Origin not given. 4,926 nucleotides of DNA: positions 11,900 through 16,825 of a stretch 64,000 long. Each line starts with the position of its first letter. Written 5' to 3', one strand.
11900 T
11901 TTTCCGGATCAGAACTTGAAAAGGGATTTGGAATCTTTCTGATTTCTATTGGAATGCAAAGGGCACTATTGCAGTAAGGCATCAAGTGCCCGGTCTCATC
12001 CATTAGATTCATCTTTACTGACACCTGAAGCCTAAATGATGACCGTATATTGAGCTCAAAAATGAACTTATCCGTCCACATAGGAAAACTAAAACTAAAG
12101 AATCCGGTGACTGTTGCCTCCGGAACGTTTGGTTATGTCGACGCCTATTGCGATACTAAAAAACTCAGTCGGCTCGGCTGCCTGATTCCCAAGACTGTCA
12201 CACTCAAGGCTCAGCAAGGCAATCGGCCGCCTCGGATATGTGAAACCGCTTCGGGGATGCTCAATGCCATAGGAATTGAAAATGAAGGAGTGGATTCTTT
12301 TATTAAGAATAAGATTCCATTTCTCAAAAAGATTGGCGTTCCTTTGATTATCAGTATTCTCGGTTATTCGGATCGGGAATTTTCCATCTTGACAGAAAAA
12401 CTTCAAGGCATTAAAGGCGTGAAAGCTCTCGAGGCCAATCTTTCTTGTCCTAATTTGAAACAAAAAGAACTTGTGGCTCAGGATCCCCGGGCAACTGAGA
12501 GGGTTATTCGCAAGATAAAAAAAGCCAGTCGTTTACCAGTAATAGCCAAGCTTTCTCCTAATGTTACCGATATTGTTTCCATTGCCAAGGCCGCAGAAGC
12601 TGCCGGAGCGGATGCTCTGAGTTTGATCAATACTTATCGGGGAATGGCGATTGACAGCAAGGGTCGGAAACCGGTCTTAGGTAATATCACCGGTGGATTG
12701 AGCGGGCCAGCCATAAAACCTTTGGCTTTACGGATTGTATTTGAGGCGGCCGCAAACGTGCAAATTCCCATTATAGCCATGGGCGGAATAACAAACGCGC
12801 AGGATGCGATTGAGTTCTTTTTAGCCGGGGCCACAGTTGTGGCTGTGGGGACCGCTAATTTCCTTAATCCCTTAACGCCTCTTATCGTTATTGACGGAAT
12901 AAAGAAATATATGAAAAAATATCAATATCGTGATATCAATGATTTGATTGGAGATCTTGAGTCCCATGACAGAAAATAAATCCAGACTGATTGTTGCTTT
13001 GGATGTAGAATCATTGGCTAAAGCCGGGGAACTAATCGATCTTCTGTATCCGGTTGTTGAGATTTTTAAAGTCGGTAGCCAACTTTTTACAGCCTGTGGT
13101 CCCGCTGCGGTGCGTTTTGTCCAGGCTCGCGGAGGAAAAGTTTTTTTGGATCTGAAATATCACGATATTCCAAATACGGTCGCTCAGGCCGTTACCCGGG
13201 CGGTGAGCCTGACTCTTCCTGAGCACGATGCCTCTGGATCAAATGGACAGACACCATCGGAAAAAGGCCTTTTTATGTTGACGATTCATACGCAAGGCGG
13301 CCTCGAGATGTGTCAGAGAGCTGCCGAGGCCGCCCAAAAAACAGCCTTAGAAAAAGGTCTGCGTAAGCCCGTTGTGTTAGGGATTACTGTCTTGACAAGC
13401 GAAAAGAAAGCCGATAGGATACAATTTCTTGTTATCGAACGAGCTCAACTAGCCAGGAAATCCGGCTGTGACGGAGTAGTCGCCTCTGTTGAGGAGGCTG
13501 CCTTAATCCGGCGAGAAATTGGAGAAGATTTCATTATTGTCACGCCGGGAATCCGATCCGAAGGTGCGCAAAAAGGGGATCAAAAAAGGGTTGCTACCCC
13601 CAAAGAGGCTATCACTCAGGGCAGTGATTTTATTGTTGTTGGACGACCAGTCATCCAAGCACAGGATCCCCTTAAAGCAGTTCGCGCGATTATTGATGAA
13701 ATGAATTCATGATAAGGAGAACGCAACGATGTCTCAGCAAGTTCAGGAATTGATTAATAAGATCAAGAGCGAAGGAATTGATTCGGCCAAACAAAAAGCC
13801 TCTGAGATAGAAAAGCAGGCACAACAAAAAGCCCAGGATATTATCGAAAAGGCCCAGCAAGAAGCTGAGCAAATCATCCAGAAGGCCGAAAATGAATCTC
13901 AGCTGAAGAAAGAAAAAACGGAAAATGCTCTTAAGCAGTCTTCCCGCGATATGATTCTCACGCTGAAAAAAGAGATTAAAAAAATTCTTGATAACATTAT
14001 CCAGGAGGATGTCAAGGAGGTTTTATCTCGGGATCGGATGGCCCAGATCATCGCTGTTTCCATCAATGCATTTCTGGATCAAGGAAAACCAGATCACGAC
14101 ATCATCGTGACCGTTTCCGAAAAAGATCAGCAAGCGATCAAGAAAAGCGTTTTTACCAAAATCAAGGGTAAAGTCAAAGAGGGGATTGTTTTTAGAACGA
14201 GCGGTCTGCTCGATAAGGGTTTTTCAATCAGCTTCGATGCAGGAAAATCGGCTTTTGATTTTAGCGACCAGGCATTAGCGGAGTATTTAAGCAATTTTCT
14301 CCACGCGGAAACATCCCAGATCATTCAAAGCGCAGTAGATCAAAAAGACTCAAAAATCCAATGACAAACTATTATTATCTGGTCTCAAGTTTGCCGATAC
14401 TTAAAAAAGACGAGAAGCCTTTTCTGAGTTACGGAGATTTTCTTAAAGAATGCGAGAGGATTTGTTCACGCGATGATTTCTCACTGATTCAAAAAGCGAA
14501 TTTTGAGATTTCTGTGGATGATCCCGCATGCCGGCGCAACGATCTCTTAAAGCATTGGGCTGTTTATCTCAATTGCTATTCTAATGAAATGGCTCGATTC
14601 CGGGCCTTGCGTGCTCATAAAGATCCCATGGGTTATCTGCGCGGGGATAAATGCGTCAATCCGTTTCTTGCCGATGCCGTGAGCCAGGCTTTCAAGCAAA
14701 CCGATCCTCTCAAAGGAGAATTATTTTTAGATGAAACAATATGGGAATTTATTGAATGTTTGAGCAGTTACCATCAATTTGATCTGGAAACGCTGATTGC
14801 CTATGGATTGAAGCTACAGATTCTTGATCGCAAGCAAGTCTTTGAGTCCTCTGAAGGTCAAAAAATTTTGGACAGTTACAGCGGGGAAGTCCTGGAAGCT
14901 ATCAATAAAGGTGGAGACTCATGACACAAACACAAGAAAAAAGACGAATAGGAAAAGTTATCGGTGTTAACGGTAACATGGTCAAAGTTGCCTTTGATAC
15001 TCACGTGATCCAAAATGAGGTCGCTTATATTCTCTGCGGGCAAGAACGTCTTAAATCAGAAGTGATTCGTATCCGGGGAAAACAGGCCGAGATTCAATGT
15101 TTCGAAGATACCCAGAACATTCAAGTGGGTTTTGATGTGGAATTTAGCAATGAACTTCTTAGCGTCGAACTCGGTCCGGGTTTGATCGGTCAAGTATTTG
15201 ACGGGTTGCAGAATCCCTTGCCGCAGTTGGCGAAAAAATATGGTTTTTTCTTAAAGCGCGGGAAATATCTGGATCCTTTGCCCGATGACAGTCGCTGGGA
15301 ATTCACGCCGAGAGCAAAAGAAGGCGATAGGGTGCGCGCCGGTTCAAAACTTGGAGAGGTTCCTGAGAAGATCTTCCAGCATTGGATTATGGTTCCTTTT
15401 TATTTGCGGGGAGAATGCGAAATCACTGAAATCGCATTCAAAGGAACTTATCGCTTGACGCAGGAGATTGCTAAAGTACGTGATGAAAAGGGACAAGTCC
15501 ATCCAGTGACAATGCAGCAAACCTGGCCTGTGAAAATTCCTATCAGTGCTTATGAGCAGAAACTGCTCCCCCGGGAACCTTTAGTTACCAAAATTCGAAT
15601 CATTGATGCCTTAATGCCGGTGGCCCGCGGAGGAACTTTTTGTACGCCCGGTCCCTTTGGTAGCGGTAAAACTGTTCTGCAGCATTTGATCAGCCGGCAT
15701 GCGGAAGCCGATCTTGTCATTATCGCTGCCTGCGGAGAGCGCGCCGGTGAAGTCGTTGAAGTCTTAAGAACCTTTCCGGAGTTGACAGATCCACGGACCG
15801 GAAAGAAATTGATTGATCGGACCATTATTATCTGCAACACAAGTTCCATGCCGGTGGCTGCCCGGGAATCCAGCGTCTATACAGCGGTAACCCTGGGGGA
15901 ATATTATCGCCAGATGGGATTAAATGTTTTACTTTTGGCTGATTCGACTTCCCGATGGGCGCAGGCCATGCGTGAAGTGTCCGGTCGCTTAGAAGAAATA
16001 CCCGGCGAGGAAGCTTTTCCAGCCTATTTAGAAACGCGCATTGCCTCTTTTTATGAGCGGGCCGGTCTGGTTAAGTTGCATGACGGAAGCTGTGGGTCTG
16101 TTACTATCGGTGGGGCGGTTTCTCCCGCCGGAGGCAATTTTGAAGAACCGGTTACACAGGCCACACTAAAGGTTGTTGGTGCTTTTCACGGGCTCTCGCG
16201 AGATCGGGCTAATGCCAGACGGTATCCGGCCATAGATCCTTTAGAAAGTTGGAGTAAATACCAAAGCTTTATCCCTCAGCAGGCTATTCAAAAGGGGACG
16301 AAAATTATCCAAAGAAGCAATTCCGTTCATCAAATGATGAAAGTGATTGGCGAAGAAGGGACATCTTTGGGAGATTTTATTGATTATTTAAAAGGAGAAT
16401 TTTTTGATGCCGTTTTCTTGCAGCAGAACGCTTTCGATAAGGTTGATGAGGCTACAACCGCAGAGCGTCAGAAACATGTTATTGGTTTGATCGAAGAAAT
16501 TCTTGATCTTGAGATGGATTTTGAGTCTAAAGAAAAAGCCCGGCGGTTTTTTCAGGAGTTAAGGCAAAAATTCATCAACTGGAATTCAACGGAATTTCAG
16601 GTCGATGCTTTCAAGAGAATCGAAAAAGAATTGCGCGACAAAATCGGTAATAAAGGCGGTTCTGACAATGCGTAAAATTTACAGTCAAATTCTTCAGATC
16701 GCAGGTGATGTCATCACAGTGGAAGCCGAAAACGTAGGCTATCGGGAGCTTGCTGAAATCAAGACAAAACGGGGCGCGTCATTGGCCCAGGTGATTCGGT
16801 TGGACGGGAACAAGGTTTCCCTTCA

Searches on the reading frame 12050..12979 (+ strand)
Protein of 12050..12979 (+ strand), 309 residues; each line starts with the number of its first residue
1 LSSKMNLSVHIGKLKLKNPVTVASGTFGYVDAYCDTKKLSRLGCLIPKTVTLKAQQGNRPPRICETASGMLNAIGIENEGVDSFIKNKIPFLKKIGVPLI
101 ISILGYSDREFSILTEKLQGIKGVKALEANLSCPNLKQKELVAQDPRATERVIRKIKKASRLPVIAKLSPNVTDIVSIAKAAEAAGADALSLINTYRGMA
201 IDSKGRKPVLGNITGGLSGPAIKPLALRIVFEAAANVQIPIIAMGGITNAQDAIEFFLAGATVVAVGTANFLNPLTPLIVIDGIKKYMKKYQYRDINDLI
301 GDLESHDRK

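Call 37: search_protein_families(library=pfam, proteins=[window:12050-12979:+], max_evalue=0.001)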
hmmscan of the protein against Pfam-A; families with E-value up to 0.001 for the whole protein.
window:12050-12979:+ (309 aa): 3 families
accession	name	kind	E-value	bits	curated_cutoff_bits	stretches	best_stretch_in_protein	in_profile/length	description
PF01180.27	DHO_dh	-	6.9e-74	249.1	27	1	7-288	2-291/291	Dihydroorotate dehydrogenase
PF03060.21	NMO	-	0.00022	21.2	28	1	210-269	163-224/331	Nitronate monooxygenase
PF01207.24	Dus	-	0.00038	20.1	20.4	0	227-275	173-222/311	Dihydrouridine synthase (Dus)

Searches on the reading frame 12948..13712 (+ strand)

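Call 37: search_protein_families(library=pfam, proteins=[window:12948-13712:+], max_evalue=0.001)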
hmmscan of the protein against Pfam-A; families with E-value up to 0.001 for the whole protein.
window:12948-13712:+ (254 aa): 1 family
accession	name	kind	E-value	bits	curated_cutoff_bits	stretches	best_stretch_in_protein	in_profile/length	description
PF00215.30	OMPdecase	-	2e-50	172.2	27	1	12-248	1-221/221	Orotidine 5'-phosphate decarboxylase / HUMPS family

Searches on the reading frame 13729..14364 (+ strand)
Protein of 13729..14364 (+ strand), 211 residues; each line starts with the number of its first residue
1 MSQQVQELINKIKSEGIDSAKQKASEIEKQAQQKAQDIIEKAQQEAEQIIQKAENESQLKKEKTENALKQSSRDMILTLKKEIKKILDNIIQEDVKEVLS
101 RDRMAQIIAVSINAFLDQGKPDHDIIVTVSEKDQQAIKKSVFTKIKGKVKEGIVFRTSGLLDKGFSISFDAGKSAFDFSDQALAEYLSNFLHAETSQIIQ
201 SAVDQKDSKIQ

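Call 37: search_protein_families(library=pfam, proteins=[window:13729-14364:+], max_evalue=0.001)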
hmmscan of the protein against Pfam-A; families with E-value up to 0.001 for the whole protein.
window:13729-14364:+ (211 aa): 1 family
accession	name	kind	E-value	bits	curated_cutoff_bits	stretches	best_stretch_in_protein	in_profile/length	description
PF01991.23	vATP-synt_E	-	0.00087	19.2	24.2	0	18-151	4-140/199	ATP synthase (E/31 kDa) subunit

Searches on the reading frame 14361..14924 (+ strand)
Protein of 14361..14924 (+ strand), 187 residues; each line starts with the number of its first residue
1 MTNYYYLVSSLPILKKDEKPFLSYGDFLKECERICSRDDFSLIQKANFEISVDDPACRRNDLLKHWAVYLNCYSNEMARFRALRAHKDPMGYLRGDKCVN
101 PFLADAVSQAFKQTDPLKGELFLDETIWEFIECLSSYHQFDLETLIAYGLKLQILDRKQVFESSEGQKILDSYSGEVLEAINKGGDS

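Call 37: search_protein_families(library=pfam, proteins=[window:14361-14924:+], max_evalue=0.001)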
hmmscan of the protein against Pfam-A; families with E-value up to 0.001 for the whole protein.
window:14361-14924:+ (187 aa): 1 family
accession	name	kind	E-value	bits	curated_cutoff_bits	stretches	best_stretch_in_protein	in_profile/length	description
PF10962.13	DUF2764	-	1.3e-09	38.6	24.1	0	1-44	1-45/271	Protein of unknown function (DUF2764)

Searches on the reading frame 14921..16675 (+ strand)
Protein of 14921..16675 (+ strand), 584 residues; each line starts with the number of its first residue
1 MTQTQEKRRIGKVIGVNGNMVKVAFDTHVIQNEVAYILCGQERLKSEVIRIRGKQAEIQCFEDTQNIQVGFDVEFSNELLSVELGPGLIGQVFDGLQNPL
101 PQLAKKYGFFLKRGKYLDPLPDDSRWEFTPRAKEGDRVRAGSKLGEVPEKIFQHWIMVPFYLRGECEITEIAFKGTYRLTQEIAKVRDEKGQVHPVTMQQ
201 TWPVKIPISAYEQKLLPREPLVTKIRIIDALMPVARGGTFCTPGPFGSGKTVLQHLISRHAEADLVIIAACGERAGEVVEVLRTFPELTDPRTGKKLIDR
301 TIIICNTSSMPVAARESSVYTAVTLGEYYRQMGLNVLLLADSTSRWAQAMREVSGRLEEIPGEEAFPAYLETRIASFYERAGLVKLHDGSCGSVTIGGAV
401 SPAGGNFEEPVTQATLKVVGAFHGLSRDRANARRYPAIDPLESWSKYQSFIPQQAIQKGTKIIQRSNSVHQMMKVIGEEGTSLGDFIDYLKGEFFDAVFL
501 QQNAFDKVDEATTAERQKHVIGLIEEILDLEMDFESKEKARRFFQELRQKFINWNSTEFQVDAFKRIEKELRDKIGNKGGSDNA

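Call 37: search_protein_families(library=pfam, proteins=[window:14921-16675:+], max_evalue=0.001)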
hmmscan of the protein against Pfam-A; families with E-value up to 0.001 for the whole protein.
window:14921-16675:+ (584 aa): 4 families
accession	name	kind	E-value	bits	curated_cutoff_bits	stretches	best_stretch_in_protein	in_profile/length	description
PF00006.31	ATP-synt_ab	-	2.2e-66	224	29.5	1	225-445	2-213/213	ATP synthase alpha/beta family, nucleotide-binding domain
PF16886.11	ATP-synt_ab_Xtn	-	6.9e-25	87.1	25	1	118-205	2-88/88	ATPsynthase alpha/beta subunit barrel-sandwich domain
PF02874.29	ATP-synt_ab_N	-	1.5e-05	25.8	20.9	1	13-75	1-67/69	ATP synthase alpha/beta family, beta-barrel domain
PF22919.1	ATP-synt_VA_C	-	3.4e-05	24.3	24.7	1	460-519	20-79/101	C-terminal domain of V and A type ATP synthase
